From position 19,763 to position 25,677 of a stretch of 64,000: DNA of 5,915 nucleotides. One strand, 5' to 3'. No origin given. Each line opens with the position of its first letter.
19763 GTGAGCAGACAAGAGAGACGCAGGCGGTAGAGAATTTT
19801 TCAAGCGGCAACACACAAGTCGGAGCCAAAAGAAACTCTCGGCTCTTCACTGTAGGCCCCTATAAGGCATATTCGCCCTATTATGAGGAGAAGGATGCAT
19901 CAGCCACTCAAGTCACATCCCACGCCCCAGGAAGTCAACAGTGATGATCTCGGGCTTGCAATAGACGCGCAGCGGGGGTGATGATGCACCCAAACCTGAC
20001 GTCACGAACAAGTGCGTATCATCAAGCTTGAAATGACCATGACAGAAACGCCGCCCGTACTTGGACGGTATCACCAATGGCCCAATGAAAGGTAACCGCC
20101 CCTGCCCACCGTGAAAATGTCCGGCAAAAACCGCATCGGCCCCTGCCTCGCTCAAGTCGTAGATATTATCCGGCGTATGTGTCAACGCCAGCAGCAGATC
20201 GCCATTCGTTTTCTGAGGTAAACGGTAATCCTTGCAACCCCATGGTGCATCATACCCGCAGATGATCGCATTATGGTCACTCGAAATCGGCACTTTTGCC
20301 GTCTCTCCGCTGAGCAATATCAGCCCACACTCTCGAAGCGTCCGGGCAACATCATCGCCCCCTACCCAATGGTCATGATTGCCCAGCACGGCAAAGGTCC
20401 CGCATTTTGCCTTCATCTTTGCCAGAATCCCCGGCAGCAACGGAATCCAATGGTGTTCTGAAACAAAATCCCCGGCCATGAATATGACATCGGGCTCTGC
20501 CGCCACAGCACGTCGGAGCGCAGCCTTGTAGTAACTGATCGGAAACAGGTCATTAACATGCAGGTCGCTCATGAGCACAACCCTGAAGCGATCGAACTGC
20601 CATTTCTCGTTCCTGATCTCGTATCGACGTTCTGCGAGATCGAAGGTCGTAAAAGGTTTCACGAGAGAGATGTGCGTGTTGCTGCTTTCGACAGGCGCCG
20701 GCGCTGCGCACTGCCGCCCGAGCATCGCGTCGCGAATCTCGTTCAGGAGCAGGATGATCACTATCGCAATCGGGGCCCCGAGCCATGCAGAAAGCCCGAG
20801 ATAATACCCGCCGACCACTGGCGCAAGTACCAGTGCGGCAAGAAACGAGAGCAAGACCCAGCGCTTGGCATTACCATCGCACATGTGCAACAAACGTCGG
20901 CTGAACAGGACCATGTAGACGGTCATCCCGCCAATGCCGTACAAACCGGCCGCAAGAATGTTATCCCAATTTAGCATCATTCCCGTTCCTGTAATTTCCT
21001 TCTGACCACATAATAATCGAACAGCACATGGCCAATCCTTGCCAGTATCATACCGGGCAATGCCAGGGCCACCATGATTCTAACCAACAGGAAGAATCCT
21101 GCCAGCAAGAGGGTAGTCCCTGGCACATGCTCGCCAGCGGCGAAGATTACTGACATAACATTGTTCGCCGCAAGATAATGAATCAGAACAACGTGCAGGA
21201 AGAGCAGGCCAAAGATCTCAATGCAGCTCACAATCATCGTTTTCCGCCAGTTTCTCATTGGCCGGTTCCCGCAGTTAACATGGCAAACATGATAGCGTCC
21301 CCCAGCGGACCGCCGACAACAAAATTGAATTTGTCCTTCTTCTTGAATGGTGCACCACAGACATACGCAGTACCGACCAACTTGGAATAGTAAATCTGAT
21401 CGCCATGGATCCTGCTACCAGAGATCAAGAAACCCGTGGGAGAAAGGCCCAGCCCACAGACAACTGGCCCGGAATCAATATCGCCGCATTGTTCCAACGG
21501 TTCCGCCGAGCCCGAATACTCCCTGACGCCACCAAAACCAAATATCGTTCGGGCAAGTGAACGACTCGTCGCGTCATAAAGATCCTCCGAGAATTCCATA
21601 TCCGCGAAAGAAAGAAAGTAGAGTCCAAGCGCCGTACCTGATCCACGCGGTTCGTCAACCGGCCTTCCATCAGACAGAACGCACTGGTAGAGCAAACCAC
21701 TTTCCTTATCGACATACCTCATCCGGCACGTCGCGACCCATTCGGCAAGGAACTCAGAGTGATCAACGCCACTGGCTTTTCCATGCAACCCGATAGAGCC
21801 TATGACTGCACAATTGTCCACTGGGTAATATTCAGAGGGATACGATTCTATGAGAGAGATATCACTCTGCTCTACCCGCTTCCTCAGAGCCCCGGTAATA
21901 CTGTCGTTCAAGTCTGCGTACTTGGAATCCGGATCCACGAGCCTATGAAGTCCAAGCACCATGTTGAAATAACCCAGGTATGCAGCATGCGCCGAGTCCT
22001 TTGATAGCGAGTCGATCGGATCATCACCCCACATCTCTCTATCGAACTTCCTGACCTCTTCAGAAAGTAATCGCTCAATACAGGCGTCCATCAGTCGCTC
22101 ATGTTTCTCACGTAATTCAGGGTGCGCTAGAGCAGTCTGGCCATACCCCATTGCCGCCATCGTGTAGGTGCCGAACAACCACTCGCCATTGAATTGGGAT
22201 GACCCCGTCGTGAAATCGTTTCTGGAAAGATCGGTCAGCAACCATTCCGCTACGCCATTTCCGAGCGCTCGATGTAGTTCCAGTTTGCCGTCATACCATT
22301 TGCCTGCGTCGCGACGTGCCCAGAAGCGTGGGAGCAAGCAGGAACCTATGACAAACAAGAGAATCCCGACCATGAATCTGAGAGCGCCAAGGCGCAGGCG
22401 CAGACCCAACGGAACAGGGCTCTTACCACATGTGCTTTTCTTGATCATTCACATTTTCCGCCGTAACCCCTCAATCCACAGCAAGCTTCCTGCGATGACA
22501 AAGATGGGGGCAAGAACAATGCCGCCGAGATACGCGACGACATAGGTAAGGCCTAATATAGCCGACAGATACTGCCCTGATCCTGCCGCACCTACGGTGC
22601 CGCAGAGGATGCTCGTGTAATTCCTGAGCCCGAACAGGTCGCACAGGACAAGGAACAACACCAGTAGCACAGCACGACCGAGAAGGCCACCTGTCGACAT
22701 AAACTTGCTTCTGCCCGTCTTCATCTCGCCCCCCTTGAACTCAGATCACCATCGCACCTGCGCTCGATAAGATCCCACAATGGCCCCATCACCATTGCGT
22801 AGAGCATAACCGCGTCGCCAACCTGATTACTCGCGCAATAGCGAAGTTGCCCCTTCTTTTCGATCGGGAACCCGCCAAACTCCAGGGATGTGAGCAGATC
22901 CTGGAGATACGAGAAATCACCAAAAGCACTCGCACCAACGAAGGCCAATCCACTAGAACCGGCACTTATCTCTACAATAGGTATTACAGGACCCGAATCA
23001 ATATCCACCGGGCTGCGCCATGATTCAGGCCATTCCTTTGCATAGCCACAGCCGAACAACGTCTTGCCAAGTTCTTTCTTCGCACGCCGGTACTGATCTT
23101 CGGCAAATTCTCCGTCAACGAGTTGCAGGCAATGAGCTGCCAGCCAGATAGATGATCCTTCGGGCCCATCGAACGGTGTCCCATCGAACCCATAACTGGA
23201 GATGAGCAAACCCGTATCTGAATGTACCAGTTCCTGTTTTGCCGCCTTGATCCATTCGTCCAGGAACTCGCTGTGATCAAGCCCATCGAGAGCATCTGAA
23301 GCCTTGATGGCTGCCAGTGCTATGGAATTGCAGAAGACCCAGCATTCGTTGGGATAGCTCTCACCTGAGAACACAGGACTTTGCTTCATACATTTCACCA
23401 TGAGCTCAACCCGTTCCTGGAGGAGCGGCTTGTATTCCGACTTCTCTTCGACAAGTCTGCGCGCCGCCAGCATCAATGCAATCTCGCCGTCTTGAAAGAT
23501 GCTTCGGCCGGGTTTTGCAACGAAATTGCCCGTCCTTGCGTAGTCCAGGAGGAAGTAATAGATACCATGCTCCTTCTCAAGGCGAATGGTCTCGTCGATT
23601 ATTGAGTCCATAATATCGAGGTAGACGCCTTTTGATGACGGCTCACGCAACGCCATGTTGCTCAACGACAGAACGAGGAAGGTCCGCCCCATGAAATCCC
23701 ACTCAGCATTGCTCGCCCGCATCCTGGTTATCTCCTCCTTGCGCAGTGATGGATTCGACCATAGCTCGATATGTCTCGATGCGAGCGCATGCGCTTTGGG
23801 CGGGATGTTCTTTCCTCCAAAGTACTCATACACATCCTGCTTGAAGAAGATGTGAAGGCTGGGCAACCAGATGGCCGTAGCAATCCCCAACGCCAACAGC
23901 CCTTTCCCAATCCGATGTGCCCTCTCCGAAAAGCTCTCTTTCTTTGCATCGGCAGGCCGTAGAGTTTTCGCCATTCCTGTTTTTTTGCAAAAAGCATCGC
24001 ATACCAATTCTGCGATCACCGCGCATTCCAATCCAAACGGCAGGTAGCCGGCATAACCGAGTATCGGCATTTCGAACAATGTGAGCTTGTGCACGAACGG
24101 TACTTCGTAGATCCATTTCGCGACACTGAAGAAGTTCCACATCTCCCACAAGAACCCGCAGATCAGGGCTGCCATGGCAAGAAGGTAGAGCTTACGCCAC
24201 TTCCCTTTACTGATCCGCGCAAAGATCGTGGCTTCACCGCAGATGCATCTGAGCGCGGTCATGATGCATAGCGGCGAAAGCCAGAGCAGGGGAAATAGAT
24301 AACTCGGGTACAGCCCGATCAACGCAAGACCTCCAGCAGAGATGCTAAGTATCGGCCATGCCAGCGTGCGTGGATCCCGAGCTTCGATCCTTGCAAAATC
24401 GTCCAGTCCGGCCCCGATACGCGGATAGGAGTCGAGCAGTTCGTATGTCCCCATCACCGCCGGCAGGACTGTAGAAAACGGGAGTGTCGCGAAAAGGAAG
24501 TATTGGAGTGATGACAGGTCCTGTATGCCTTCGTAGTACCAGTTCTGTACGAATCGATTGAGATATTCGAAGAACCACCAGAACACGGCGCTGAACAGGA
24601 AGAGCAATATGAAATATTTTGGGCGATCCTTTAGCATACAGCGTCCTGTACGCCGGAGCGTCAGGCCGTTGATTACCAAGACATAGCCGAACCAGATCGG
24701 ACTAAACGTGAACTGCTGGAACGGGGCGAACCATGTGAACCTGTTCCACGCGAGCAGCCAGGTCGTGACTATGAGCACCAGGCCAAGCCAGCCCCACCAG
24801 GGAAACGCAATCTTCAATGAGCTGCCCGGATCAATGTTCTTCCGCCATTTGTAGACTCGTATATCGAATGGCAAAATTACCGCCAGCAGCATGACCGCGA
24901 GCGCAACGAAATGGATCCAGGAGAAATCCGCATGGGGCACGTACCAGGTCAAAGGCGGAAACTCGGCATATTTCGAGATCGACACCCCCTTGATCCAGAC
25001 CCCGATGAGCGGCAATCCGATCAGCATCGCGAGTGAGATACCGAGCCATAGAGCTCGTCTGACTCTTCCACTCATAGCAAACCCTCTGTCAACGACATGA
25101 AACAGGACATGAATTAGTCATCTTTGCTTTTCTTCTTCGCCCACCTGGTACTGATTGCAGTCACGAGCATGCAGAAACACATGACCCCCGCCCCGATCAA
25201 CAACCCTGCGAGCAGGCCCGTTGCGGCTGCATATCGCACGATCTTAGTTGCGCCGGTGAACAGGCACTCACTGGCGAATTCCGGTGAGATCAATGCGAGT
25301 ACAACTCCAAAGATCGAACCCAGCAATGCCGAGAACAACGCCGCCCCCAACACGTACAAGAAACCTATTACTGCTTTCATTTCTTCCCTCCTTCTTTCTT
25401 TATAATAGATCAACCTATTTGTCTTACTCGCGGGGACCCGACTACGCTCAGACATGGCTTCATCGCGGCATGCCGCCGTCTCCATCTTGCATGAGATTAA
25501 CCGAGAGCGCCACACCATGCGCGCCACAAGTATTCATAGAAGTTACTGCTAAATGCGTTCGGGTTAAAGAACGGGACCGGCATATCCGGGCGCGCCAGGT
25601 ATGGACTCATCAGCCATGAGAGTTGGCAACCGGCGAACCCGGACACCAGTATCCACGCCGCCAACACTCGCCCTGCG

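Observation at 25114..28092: Winged-helix regulator heading a run of uncharacterised polytopic membrane proteins directly upstream of the LDI-like operon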

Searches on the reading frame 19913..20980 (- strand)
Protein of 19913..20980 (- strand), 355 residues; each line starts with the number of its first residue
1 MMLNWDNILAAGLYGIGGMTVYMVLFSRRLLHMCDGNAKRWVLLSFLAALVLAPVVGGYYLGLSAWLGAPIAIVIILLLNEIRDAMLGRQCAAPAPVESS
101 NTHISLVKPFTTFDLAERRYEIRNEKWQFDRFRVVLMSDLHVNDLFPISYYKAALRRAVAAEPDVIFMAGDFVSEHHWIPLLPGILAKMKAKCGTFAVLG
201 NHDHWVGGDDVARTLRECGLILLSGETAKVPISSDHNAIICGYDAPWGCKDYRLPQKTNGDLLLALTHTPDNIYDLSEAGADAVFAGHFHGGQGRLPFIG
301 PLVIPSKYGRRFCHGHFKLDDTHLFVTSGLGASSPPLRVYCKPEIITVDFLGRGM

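Call 3: search_protein_families(library=pfam, proteins=[window:19913-20980:-], max_evalue=0.1)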
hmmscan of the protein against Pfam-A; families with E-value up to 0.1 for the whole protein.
window:19913-20980:- (355 aa): 3 families
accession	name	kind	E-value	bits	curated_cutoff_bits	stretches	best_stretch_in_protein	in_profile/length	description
PF00149.33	Metallophos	-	1.2e-10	42.6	21.5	1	132-291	1-190/191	Calcineurin-like phosphoesterase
PF12850.12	Metallophos_2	-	2.1e-06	28.2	27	1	133-290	2-117/154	Calcineurin-like phosphoesterase superfamily domain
PF10318.15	7TM_GPCR_Srh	-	0.076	12.5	26.3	0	46-78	60-92/302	Serpentine type 7TM GPCR chemoreceptor Srh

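Call 4: search_protein_families(library=ncbifam, proteins=[window:19913-20980:-], max_evalue=0.1)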
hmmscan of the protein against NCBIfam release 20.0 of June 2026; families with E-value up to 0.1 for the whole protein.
window:19913-20980:- (355 aa): 3 families
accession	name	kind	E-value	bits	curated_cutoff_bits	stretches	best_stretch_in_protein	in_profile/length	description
NF008460.0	PRK11340.1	equivalog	5e-32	111.4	188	1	99-348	20-268/271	phosphodiesterase YaeI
NF033458.1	lipid_A_LpxG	equivalog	1.3e-20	74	350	2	120-204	33-119/321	UDP-2,3-diacylglucosamine diphosphatase LpxG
TIGR02141.1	modB_ABC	equivalog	0.091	12.4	182.6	0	20-63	14-57/208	molybdate ABC transporter permease subunit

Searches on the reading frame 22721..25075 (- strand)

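Call 3: search_protein_families(library=pfam, proteins=[window:22721-25075:-], max_evalue=0.1)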
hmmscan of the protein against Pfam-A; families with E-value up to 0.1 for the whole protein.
window:22721-25075:- (784 aa): 1 family
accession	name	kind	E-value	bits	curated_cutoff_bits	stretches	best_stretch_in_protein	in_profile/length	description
PF18566.7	Ldi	-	7.3e-06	26.1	26.1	1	558-749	128-315/318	Linalool dehydratase/isomerase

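Call 4: search_protein_families(library=ncbifam, proteins=[window:22721-25075:-], max_evalue=0.1)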
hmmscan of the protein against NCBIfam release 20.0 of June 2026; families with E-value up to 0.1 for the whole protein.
window:22721-25075:- (784 aa): 0 families

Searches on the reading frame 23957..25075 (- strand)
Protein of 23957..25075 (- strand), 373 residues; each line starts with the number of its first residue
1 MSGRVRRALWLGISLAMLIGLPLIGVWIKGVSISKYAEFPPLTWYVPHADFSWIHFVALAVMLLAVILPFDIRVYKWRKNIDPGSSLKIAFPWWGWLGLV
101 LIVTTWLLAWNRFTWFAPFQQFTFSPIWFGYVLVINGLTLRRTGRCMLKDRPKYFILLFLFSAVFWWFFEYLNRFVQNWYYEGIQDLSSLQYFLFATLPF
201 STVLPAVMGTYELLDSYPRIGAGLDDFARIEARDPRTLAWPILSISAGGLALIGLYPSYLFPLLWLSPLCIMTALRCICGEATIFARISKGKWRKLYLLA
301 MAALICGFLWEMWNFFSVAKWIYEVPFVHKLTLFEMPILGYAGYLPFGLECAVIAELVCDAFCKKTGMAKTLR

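Call 45: search_protein_families(library=pfam, proteins=[window:23957-25075:-], max_evalue=0.1)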
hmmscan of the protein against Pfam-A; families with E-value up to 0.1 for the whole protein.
seq(373 aa): 0 families

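Call 73: search_protein_families(library=ncbifam, proteins=[window:23957-25075:-], max_evalue=0.1)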
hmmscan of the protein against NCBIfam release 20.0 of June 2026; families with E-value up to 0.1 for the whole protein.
seq(373 aa): 0 families

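Call 83: find_homologous_proteins(query=window:23990-25075:-, max_evalue=0.00001)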
Query seq(362 aa) (362 aa): 5099 proteins with E <= 0.00001 among 8000 candidates; the best 120 are listed.
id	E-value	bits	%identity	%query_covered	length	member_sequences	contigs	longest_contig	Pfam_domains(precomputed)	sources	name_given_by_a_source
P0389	5.5e-148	512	64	94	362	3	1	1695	-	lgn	-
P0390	3.5e-144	499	63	96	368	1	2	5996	-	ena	-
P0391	1.9e-142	493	63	95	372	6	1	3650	-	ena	-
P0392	3.8e-141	489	59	96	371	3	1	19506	-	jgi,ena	-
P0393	4.1e-140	486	59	99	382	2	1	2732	-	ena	-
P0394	5.5e-140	485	60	91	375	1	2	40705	-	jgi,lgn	-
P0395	2.2e-138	480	61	93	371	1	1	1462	-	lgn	-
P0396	6.8e-138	478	60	93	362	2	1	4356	-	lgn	-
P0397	8.8e-138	478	60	92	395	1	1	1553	-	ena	-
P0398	2.0e-137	477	60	92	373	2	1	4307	-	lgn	-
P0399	2.8e-137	476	59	98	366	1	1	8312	-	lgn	-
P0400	3.8e-137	476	58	98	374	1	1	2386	-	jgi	jgi:hypothetical protein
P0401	5.1e-137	476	62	89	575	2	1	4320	-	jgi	-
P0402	7.0e-137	475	62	95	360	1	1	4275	-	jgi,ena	-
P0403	7.1e-137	475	61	95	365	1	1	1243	-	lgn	-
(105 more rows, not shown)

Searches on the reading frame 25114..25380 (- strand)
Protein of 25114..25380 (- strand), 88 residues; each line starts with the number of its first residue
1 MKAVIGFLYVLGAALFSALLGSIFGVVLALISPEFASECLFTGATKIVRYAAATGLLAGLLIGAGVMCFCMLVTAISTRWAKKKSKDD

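Call 45: search_protein_families(library=pfam, proteins=[window:25117-25380:-], max_evalue=0.1)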
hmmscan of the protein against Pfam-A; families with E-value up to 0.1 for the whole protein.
seq(88 aa): 2 families
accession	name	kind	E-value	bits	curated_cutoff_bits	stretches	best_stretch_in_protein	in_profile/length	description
PF07856.17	Orai-1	-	0.056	13.6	25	1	16-74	22-80/173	Mediator of CRAC channel activity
PF04341.17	DUF485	-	0.094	13.1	28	1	56-84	50-78/88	Protein of unknown function, DUF485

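Call 81: search_protein_families(library=padloc, proteins=[window:25114-25380:-], max_evalue=0.01)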
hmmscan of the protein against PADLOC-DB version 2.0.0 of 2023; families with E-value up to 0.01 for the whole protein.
window:25114-25380:- (88 aa): 0 families

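Call 82: search_protein_families(library=phrogs, proteins=[window:25114-25380:-], max_evalue=0.01)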
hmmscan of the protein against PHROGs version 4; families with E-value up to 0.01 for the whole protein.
window:25114-25380:- (88 aa): 0 families

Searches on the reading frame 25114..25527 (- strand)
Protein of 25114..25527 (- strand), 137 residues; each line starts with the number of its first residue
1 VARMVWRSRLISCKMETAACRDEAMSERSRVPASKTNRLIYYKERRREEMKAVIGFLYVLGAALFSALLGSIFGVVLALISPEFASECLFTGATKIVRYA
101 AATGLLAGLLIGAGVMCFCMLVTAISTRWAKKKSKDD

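Call 3: search_protein_families(library=pfam, proteins=[window:25114-25527:-], max_evalue=0.1)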
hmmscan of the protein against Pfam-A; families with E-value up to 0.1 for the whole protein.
window:25114-25527:- (137 aa): 1 family
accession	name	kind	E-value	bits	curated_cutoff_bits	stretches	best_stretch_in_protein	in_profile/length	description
PF20990.2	DUF2207_C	-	0.06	13.5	33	1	37-124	122-185/247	Predicted membrane protein (DUF2207) C-terminal domain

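Call 4: search_protein_families(library=ncbifam, proteins=[window:25114-25527:-], max_evalue=0.1)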
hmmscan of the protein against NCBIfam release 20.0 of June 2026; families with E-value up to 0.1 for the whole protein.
window:25114-25527:- (137 aa): 0 families
